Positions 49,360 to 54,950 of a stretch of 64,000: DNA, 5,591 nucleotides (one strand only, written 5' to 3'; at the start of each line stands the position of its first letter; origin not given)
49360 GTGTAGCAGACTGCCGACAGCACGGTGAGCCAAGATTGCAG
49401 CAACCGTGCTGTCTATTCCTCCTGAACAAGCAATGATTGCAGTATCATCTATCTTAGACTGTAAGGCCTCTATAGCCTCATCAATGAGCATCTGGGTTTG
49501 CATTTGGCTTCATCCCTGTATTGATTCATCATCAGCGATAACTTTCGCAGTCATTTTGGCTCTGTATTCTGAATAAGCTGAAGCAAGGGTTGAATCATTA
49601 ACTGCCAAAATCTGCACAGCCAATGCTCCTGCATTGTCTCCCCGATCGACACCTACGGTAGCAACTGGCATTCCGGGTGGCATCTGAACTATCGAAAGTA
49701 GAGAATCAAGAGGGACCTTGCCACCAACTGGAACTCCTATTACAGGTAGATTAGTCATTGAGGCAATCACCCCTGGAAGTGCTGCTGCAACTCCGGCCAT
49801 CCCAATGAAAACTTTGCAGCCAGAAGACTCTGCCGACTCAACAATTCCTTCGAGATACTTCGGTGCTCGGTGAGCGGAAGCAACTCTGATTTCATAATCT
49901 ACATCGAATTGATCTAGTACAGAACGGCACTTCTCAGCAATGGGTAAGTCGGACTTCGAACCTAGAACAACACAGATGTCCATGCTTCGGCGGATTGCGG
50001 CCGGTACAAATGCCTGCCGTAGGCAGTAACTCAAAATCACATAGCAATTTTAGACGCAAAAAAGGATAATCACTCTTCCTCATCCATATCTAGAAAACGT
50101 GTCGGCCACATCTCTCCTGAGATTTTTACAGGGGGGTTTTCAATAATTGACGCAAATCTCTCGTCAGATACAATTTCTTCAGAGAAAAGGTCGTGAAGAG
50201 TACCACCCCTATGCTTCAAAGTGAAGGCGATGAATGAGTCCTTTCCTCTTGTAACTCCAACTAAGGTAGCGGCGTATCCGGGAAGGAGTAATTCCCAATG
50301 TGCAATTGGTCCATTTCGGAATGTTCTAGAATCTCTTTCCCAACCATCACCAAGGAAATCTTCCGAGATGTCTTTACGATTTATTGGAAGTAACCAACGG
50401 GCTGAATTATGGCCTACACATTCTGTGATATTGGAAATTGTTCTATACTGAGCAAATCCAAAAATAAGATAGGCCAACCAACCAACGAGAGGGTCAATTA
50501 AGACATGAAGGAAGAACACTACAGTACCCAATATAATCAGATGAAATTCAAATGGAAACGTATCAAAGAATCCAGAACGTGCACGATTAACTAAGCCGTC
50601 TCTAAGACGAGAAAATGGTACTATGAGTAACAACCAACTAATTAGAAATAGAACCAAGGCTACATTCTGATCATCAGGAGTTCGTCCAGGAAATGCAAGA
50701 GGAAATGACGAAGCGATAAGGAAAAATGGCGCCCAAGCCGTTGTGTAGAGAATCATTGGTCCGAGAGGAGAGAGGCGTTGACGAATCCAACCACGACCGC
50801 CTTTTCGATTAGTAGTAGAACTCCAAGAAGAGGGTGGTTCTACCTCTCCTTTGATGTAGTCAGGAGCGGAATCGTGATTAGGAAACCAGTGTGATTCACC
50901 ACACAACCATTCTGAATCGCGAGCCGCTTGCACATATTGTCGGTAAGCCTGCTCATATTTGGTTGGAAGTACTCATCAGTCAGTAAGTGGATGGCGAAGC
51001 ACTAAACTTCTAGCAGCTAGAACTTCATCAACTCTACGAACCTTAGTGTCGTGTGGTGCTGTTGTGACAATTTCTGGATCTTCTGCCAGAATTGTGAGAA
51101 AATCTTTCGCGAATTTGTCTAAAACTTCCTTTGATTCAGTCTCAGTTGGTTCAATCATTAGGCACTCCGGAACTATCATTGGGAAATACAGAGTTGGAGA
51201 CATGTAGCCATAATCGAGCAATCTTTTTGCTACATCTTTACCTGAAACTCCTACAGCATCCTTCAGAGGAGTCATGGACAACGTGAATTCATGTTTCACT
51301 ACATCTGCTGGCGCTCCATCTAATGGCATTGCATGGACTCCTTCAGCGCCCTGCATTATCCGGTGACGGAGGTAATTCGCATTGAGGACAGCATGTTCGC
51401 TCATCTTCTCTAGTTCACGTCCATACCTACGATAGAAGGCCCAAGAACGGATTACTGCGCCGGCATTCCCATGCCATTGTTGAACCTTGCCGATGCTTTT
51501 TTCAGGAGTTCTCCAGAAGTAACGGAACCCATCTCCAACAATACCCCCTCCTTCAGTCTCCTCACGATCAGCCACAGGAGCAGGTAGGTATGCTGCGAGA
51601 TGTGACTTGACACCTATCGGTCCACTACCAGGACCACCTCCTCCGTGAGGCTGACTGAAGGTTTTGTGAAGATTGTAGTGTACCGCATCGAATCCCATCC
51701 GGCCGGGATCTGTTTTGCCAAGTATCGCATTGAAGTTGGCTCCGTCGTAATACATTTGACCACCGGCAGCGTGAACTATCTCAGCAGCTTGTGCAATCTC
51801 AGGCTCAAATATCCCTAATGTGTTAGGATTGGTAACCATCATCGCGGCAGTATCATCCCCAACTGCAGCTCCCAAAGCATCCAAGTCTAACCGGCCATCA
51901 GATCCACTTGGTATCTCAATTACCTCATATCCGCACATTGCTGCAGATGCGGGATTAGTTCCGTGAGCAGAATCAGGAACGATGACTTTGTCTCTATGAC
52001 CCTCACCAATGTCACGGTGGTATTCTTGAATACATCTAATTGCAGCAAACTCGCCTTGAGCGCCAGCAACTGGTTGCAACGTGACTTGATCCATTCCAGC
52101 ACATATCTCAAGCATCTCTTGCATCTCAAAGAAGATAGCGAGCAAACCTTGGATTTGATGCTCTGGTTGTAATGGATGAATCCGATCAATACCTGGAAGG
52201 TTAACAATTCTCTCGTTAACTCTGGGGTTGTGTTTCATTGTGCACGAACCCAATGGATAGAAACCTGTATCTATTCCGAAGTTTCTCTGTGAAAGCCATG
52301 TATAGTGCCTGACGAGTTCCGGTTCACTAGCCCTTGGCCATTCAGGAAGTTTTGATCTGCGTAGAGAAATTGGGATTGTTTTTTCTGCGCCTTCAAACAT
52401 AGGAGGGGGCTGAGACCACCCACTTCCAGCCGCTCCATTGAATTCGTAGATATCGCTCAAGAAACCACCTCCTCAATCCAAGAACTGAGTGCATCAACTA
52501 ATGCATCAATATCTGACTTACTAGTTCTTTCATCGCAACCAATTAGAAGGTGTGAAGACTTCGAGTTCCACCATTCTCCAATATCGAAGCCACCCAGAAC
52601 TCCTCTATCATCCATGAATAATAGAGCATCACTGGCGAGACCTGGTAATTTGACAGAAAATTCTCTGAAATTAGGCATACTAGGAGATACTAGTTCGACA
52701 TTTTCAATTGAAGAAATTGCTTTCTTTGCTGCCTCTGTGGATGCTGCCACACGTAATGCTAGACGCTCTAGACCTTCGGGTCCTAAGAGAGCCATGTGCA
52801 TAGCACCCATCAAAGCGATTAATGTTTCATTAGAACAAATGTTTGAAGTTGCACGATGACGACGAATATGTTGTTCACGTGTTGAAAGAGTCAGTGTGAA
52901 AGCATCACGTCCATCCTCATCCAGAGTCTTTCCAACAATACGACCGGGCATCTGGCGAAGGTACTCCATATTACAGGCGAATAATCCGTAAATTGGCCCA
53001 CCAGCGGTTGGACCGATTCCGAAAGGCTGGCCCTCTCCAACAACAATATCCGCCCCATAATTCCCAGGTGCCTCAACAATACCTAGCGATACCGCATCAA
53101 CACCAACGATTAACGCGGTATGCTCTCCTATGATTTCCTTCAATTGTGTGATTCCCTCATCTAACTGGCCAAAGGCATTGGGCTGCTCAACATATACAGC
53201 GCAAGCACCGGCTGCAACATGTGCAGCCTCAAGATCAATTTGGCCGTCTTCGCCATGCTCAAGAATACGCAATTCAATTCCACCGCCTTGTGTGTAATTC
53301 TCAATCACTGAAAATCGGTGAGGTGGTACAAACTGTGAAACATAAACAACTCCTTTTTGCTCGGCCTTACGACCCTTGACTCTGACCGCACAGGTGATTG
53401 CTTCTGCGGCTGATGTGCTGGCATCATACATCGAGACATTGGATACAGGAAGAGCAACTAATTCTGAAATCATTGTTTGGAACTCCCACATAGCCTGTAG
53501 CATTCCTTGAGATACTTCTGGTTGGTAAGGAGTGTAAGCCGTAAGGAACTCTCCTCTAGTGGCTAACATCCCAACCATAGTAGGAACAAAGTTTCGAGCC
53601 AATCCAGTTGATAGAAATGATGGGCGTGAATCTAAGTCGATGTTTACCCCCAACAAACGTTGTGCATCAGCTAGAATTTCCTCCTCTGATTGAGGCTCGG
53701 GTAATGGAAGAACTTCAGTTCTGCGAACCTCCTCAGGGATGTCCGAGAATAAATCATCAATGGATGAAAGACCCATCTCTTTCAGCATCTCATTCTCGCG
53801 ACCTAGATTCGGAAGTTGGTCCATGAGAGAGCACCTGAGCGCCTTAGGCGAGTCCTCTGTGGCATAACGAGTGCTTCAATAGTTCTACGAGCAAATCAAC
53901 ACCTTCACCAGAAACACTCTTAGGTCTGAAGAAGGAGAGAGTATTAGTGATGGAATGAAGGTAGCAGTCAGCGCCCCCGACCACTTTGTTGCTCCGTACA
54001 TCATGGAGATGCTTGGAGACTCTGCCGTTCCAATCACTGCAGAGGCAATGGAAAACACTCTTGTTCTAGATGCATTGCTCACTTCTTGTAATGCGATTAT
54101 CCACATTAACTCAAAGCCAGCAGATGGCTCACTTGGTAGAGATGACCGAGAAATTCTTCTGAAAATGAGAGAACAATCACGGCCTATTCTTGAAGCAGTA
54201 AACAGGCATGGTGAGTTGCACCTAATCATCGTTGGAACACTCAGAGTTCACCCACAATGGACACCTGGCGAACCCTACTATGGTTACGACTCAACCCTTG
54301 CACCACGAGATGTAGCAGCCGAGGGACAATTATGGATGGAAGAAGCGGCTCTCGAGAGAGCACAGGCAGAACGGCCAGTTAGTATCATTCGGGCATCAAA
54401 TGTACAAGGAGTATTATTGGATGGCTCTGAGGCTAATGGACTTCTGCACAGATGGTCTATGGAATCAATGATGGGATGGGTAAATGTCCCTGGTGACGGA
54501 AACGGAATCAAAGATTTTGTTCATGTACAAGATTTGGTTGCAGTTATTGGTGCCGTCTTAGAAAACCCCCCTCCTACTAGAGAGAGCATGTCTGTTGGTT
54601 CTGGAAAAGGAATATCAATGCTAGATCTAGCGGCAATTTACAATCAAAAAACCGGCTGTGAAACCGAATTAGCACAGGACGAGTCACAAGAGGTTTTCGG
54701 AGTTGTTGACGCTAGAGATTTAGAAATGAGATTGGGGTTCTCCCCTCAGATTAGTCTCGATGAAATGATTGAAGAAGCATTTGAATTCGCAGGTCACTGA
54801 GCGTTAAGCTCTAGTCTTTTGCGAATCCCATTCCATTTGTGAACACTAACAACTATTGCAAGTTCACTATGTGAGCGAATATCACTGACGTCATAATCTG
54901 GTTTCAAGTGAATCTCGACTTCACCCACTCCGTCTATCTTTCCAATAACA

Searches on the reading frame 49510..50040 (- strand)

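Call 45: search_protein_families(library=pfam, proteins=[window:49510-50040:-], max_evalue=0.001)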
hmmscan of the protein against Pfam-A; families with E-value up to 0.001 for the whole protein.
window:49510-50040:- (176 aa): 1 family
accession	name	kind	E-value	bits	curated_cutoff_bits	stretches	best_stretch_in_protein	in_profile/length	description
PF00731.26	AIRC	-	2.7e-54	183.1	30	1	22-165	2-147/148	AIR carboxylase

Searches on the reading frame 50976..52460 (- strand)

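Call 45: search_protein_families(library=pfam, proteins=[window:50976-52460:-], max_evalue=0.001)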
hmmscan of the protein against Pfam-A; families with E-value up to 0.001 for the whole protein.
window:50976-52460:- (494 aa): 2 families
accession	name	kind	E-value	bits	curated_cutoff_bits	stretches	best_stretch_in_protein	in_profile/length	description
PF21478.3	GcvP2_C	-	8.3e-25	87.5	27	1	354-466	2-107/122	Glycine dehydrogenase, C-terminal domain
PF00266.25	Aminotran_5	-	2.4e-05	23.9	21.5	1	154-272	86-206/371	Aminotransferase class-V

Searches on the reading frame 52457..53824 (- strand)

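Call 45: search_protein_families(library=pfam, proteins=[window:52457-53824:-], max_evalue=0.001)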
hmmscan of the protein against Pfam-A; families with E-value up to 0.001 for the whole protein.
window:52457-53824:- (455 aa): 1 family
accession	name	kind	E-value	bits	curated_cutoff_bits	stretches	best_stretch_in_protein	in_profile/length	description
PF02347.22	GDC-P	-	9.7e-104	348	26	1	10-445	11-428/429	Glycine cleavage system P-protein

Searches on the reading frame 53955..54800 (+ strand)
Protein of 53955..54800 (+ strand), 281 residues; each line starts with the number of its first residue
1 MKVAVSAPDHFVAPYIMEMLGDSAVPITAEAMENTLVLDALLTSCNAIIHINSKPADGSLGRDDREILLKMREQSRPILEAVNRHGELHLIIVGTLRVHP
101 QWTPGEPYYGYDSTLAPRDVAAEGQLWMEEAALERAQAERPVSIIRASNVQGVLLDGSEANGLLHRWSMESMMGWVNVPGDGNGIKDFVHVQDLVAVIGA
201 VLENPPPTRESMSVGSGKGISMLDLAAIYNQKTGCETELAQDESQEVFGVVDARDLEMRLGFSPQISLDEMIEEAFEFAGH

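Call 45: search_protein_families(library=pfam, proteins=[window:53955-54800:+], max_evalue=0.001)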
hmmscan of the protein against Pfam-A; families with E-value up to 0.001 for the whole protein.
window:53955-54800:+ (281 aa): 2 families
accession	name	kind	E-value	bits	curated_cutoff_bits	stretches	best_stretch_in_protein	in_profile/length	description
PF01370.27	Epimerase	-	1.5e-07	31.5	20.9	1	40-206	58-229/240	NAD dependent epimerase/dehydratase family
PF16363.11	GDP_Man_Dehyd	-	0.00021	21.3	27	1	179-274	214-331/332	GDP-mannose 4,6 dehydratase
